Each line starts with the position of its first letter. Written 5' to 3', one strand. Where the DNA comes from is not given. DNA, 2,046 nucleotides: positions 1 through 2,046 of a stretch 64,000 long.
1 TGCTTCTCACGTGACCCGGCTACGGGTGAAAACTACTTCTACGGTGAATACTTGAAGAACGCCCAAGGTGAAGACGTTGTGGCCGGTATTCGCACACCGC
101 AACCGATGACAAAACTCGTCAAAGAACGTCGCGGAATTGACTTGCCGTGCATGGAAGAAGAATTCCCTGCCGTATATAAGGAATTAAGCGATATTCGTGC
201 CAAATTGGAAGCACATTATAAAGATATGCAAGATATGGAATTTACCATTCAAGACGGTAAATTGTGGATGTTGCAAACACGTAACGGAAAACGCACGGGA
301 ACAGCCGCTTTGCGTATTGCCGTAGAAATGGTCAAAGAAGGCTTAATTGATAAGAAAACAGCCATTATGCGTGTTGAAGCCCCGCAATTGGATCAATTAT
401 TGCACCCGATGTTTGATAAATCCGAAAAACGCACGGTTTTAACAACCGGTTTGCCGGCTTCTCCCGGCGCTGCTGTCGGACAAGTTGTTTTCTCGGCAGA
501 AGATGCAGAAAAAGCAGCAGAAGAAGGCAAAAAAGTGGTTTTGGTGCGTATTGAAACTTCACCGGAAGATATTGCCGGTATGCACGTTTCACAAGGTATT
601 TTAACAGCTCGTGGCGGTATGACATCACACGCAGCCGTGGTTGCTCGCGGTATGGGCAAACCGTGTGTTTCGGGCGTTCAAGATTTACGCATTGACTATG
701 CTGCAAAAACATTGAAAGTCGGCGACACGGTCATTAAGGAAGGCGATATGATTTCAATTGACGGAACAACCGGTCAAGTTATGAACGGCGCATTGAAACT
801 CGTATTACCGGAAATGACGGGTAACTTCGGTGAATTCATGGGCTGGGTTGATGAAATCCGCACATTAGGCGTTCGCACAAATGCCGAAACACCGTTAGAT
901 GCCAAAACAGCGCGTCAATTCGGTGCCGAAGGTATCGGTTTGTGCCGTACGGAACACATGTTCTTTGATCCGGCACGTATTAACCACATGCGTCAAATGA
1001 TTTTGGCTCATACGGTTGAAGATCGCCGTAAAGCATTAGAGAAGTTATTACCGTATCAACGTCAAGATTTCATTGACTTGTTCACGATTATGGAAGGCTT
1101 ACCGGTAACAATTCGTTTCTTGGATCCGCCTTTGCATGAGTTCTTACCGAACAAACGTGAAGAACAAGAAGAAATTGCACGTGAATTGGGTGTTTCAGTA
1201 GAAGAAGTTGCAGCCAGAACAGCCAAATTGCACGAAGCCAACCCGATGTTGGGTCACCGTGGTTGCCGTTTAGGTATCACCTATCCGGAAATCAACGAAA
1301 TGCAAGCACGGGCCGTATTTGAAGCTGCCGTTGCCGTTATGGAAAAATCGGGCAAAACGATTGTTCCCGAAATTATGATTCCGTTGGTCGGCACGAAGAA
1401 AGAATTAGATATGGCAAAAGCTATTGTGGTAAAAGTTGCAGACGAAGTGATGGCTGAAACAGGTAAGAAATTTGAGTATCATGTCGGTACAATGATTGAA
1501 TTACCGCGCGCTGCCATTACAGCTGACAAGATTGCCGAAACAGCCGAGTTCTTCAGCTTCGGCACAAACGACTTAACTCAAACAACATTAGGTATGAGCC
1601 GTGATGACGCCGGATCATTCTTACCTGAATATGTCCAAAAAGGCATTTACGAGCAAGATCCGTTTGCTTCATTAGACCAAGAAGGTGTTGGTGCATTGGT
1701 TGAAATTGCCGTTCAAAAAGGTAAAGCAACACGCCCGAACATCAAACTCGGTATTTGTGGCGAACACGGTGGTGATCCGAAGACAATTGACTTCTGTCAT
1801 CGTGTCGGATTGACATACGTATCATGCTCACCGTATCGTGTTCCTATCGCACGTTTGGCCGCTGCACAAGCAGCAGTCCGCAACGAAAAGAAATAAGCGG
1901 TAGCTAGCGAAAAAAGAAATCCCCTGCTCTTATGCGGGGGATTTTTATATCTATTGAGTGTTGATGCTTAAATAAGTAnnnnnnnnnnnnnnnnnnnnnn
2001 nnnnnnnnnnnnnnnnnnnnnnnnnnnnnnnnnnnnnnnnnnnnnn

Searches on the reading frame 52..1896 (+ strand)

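Call 63: search_protein_families(library=pfam, proteins=[window:52-1896:+], max_evalue=0.00001)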
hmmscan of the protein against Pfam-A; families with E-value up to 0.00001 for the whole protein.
window:52-1896:+ (614 aa): 3 families
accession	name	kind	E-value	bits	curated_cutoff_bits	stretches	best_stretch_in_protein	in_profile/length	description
PF02896.24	PEP-utilizers_C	-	1.6e-81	274.1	22.8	1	257-608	5-292/293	PEP-utilising enzyme, PEP-binding domain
PF00391.29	PEP-utilizers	-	6.6e-25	87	23.1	1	160-241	3-72/72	PEP-utilising enzyme, mobile domain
PF01326.24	PPDK_N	-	4.2e-14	53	27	1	42-96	270-326/328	Pyruvate phosphate dikinase, AMP/ATP-binding domain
